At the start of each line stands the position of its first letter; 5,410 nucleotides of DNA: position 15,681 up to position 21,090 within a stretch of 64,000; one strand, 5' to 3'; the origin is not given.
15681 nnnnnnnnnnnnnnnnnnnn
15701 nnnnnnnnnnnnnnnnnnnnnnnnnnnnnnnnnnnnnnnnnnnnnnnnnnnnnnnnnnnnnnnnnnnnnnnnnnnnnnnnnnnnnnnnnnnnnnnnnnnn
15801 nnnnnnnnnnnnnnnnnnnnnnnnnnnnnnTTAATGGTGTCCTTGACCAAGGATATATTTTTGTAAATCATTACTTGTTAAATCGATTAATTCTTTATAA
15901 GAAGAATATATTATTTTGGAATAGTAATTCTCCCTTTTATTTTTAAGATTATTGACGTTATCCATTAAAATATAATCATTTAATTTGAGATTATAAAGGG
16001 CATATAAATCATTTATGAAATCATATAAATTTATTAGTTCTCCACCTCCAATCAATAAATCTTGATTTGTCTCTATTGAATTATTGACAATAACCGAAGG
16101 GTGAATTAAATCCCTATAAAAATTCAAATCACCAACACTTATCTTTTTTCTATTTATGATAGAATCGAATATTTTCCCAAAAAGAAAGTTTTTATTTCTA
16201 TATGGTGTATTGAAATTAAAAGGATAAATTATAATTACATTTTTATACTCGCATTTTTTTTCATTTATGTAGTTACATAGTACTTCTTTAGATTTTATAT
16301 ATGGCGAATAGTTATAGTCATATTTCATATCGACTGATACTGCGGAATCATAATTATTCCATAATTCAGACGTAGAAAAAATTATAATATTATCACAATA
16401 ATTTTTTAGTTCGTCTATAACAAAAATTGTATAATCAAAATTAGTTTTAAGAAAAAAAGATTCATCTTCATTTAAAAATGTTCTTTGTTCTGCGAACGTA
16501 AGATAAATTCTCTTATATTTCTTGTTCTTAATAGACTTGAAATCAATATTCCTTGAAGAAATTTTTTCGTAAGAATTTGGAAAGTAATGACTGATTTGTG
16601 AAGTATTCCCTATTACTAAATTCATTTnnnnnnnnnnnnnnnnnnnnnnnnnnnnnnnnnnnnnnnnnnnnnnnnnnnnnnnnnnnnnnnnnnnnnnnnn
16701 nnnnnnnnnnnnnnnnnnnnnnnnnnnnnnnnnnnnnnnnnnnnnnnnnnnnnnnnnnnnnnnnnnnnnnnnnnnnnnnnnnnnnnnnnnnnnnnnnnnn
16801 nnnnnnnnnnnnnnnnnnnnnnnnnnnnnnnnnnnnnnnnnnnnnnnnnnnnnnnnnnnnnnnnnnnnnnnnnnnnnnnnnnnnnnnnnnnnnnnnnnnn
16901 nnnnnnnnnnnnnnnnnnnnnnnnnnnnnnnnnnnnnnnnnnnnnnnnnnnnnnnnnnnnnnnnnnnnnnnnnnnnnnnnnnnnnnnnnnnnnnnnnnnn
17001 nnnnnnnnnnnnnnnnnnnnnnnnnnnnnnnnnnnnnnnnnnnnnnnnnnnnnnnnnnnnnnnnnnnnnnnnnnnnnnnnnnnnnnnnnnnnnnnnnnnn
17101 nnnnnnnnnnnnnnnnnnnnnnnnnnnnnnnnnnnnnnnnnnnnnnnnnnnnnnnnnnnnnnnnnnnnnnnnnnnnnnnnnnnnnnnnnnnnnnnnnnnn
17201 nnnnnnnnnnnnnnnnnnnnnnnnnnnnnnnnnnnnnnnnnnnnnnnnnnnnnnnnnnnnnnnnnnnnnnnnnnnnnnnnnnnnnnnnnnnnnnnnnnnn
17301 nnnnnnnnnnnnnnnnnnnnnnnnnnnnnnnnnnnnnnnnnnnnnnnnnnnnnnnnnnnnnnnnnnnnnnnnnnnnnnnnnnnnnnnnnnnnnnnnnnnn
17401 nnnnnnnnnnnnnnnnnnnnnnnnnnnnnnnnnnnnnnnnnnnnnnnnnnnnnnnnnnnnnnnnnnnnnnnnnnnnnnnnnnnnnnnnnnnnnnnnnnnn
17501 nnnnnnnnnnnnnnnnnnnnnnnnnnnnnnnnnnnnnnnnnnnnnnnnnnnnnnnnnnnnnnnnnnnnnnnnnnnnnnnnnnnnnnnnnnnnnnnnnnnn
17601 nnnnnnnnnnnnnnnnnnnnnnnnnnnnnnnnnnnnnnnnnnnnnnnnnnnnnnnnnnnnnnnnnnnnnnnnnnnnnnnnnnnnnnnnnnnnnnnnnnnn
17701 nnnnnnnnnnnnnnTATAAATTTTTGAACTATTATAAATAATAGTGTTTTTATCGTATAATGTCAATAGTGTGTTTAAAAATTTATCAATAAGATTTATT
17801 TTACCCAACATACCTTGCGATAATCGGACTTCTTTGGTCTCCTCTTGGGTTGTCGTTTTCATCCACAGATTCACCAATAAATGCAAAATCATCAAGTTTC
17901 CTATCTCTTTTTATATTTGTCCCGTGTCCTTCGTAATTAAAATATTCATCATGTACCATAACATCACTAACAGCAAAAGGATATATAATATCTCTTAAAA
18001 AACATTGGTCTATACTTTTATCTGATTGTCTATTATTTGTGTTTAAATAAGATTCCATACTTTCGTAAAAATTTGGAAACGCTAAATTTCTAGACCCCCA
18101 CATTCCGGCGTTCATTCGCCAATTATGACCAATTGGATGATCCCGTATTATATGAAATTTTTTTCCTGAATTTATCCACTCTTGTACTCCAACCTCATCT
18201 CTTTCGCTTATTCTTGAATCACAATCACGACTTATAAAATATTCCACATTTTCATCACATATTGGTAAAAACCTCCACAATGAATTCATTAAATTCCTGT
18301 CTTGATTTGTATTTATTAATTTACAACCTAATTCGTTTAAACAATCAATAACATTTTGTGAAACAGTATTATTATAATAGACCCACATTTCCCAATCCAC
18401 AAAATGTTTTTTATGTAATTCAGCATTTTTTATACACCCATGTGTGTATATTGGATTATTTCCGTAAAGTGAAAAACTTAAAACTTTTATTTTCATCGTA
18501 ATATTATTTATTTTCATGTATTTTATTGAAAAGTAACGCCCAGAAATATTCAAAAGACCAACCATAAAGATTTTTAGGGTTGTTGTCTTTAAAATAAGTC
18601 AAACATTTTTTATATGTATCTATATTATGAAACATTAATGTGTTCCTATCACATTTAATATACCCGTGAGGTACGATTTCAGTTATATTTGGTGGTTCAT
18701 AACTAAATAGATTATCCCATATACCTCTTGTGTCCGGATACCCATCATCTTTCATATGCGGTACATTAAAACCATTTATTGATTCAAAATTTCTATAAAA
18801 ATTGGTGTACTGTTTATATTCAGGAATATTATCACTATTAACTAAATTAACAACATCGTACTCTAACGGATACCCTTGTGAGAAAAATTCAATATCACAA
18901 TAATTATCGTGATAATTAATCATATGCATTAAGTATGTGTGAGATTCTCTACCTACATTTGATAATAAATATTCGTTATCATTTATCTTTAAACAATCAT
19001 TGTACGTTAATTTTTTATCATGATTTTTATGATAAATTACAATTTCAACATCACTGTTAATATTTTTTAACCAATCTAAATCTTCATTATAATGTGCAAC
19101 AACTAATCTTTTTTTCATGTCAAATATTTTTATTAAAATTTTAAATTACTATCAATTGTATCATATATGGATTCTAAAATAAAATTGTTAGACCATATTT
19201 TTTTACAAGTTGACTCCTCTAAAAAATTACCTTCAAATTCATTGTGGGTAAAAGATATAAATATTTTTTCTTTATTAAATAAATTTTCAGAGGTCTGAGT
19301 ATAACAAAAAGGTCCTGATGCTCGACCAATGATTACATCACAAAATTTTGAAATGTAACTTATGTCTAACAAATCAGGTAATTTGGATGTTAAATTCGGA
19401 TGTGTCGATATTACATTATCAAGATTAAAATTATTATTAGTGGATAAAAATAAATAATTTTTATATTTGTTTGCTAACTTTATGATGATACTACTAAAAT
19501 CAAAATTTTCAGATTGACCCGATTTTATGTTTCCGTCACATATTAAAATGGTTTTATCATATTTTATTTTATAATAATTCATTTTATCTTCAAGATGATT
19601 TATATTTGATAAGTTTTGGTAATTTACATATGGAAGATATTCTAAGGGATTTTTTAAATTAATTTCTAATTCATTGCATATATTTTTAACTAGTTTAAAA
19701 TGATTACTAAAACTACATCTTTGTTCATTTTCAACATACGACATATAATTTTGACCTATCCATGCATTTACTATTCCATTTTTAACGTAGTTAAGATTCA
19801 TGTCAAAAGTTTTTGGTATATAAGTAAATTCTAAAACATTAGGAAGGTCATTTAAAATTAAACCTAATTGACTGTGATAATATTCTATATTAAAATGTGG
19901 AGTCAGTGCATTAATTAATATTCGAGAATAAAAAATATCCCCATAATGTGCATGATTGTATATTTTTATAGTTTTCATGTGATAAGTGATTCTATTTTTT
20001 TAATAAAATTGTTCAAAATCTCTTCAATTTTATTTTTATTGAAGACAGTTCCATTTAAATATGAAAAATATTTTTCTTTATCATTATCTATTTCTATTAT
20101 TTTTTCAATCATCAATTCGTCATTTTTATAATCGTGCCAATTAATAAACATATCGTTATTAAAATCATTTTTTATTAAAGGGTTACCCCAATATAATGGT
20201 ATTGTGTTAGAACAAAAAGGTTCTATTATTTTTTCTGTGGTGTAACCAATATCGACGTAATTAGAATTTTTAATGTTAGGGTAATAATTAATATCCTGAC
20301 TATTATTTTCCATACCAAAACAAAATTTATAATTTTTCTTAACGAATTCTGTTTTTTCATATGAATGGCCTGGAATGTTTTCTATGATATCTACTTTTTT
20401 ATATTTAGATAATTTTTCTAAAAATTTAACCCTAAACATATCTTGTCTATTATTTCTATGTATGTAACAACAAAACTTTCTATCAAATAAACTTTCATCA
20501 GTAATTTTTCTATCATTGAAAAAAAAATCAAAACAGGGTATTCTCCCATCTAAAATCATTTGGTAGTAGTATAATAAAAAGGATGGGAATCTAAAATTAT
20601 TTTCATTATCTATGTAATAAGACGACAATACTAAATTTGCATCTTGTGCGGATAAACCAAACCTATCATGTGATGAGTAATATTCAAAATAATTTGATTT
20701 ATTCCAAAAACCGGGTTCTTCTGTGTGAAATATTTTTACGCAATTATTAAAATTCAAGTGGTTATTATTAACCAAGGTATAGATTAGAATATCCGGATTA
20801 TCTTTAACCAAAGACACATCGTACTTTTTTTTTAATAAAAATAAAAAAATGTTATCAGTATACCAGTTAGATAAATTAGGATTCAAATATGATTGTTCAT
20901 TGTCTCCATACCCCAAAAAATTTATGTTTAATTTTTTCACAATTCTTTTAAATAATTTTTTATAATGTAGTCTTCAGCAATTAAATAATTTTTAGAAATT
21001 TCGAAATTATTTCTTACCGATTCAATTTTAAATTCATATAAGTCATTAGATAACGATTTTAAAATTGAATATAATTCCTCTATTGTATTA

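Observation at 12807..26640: ~14 kb phage glycosylation island with its own GDP-deoxysugar pathway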

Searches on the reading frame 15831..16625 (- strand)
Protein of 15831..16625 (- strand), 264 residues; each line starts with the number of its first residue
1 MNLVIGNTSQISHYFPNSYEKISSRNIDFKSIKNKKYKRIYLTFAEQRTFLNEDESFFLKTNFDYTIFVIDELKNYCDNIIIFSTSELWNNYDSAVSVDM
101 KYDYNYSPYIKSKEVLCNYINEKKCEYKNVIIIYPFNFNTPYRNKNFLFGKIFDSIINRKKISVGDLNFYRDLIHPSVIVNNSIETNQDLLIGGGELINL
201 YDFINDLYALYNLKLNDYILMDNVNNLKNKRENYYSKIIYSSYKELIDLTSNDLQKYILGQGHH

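Call 4: search_protein_families(library=pfam, proteins=[window:15831-16625:-], max_evalue=0.01)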
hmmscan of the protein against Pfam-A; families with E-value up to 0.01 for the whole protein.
window:15831-16625:- (264 aa): 1 family
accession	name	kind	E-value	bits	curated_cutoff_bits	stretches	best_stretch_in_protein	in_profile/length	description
PF16363.11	GDP_Man_Dehyd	-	0.00038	20.5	27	1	79-207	123-262/332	GDP-mannose 4,6 dehydratase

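Call 6: search_protein_families(library=ncbifam, proteins=[window:15831-16625:-], max_evalue=0.01)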
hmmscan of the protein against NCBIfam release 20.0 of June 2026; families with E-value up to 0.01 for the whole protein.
window:15831-16625:- (264 aa): 0 families

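Call 18: search_solved_structures(query=window:15831-16625:-, max_evalue=1)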
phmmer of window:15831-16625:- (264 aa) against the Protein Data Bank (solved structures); distinct sequences matched with E-value up to 1: 0.

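Call 70: find_homologous_proteins(query=window:15831-16625:-, max_evalue=0.00001)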
Query window:15831-16625:- (264 aa): 812 proteins with E <= 0.00001 among 1278 candidates; the best 120 are listed.
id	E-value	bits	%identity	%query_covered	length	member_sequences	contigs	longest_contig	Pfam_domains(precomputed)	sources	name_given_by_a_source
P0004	4.5e-167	572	100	100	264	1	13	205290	-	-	-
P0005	1.2e-103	364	68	97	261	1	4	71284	PF16363.12,PF01370.28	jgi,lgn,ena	jgi:nucleoside-diphosphate-sugar epimerase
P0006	1.4e-101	358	66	96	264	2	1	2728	-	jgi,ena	jgi:nucleoside-diphosphate-sugar epimerase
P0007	1.4e-101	358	65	98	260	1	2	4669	PF16363.12,PF01370.28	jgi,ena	jgi:nucleoside-diphosphate-sugar epimerase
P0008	3.0e-101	357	66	98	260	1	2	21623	PF16363.12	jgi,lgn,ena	jgi:nucleoside-diphosphate-sugar epimerase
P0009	3.5e-101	356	66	98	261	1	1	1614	PF16363.12,PF01370.28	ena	-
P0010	3.9e-101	356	66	98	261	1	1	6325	PF16363.12,PF01370.28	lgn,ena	-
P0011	4.6e-101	356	65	97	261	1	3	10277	PF16363.12,PF01370.28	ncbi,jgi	jgi:nucleoside-diphosphate-sugar epimerase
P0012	2.2e-100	354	66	98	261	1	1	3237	PF16363.12,PF01370.28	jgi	-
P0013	3.2e-99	350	65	97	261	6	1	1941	-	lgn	-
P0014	1.2e-98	348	65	97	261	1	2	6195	PF16363.12,PF01370.28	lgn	-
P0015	8.2e-98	345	64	97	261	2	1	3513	-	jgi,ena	-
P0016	1.0e-97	345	61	98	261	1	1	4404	PF16363.12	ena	-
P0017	1.3e-97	345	64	96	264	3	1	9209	PF16363.12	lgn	-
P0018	1.4e-97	345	64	97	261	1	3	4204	-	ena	-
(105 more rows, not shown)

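Call 106: find_encoding_contigs(protein=P0004, flank=10000, max_places=4)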
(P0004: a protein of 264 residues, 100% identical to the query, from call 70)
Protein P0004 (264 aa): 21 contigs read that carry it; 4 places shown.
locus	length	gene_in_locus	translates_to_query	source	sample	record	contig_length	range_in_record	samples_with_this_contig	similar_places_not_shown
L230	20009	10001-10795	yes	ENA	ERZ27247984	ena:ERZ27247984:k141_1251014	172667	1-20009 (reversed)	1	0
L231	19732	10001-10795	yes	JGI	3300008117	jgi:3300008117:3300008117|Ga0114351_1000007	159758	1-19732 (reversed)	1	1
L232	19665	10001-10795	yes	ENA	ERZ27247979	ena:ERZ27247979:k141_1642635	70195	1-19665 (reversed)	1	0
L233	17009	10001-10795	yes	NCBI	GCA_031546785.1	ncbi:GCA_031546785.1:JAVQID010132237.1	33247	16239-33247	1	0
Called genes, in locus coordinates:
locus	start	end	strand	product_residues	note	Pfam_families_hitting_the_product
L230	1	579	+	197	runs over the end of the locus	PF13489:Methyltransf_23 (weak), PF08241:Methyltransf_11 (weak)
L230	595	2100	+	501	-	PF13712:Glyco_tranf_2_5, PF00535:Glycos_transf_2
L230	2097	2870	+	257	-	-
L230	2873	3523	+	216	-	PF01755:Glyco_transf_25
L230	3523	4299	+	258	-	PF01531:Glyco_transf_11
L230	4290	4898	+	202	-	PF05050:Methyltransf_21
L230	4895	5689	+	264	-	PF00852:Glyco_transf_10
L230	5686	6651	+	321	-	PF00852:Glyco_transf_10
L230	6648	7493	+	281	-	-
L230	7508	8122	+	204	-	PF11913:DUF3431 (weak)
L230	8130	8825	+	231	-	-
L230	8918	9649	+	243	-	-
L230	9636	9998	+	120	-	-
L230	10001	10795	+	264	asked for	-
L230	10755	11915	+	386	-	PF01041:DegT_DnrJ_EryC1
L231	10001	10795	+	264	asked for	-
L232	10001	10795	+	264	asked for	-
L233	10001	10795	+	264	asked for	-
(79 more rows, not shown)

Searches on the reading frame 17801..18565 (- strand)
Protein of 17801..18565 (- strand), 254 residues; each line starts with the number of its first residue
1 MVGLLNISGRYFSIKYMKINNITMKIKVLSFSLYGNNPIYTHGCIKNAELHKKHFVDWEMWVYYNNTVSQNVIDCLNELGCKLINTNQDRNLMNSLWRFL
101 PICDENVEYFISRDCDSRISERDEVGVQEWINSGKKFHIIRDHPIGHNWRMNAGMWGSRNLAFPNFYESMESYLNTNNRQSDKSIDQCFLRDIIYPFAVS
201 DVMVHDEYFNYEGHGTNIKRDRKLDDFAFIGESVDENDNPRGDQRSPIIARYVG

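Call 4: search_protein_families(library=pfam, proteins=[window:17801-18565:-], max_evalue=0.01)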
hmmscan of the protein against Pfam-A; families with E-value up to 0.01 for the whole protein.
window:17801-18565:- (254 aa): 0 families

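Call 6: search_protein_families(library=ncbifam, proteins=[window:17801-18565:-], max_evalue=0.01)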
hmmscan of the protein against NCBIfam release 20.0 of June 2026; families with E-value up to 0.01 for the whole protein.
window:17801-18565:- (254 aa): 0 families

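Call 71: find_homologous_proteins(query=window:17801-18496:-, max_evalue=0.001)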
Query window:17801-18496:- (231 aa): 478 proteins with E <= 0.001 among 504 candidates; the best 120 are listed.
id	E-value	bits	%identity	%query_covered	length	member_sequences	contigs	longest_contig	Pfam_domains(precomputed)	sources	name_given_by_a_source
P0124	3.4e-159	546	100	100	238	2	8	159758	-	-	-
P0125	6.6e-142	490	89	99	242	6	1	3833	-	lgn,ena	-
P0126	1.1e-114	400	74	99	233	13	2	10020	-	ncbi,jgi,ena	jgi:protein O-GlcNAc transferase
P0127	9.1e-108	378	69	99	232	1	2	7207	-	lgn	-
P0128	1.8e-105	370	69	98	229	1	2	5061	-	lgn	-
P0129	9.2e-105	368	68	98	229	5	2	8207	-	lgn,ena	-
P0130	3.2e-104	366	68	98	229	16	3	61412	-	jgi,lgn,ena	jgi:hypothetical protein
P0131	3.6e-104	366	69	98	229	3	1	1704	-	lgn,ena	-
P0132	6.8e-104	365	68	98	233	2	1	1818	-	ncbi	-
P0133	7.3e-104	365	68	98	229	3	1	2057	-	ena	-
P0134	9.2e-104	365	70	99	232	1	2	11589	-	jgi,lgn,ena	jgi:hypothetical protein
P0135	1.0e-103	365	69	98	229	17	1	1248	-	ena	-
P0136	1.3e-103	364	67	98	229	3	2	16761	-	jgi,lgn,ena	-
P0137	3.3e-103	363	67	98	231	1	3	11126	-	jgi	jgi:protein O-GlcNAc transferase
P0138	3.7e-103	363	65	99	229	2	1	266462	-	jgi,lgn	-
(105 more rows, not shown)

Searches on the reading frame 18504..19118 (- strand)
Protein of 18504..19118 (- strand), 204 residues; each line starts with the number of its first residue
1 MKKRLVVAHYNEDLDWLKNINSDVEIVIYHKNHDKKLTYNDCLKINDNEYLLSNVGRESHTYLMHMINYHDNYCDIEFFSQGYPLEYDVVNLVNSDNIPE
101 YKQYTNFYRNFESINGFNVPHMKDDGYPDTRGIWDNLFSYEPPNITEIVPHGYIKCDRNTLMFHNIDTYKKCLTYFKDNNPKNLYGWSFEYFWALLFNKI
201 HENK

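Call 4: search_protein_families(library=pfam, proteins=[window:18504-19118:-], max_evalue=0.01)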
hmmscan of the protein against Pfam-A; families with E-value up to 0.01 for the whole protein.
window:18504-19118:- (204 aa): 1 family
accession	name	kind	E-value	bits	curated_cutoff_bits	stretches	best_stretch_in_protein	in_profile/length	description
PF11913.13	DUF3431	-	1.4e-09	38.4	25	1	5-199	1-205/219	Protein of unknown function (DUF3431)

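Call 6: search_protein_families(library=ncbifam, proteins=[window:18504-19118:-], max_evalue=0.01)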
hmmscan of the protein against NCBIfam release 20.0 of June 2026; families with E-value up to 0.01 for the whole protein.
window:18504-19118:- (204 aa): 0 families

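Call 110: search_solved_structures(query=window:18504-19118:-, max_evalue=1)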
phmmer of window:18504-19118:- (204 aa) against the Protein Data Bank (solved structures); distinct sequences matched with E-value up to 1: 1.
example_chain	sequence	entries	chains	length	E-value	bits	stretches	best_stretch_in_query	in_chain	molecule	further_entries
3x37_A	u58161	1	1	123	0.0037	20.3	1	42-123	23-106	ZYRO0C14696p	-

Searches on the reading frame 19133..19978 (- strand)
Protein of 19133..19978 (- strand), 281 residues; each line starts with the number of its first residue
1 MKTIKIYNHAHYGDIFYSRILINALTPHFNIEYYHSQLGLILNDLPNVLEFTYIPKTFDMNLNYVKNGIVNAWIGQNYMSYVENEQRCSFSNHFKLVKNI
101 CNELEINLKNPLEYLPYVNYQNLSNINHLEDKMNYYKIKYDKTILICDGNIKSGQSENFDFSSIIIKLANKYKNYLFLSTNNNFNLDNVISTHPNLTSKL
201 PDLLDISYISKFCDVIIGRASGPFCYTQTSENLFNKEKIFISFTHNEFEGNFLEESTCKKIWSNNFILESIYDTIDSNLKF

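Call 4: search_protein_families(library=pfam, proteins=[window:19133-19978:-], max_evalue=0.01)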
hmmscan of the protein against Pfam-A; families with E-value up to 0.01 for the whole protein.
window:19133-19978:- (281 aa): 0 families

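Call 6: search_protein_families(library=ncbifam, proteins=[window:19133-19978:-], max_evalue=0.01)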
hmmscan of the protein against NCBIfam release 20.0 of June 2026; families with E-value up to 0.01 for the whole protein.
window:19133-19978:- (281 aa): 0 families

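Call 19: search_solved_structures(query=window:19133-19978:-, max_evalue=1)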
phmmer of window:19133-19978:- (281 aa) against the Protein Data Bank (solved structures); distinct sequences matched with E-value up to 1: 1.
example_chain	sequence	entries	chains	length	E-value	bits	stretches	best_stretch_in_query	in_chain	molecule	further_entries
1cun_A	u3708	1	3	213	0.93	12.2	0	82-204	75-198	PROTEIN (ALPHA SPECTRIN)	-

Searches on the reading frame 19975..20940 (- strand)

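Call 4: search_protein_families(library=pfam, proteins=[window:19975-20940:-], max_evalue=0.01)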
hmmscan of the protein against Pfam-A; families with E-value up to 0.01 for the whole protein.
window:19975-20940:- (321 aa): 1 family
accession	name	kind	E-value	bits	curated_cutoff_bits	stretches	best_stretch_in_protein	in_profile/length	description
PF00852.26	Glyco_transf_10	-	1.3e-10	41.7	23.9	1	155-296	6-137/182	Glycosyltransferase family 10 (fucosyltransferase) C-term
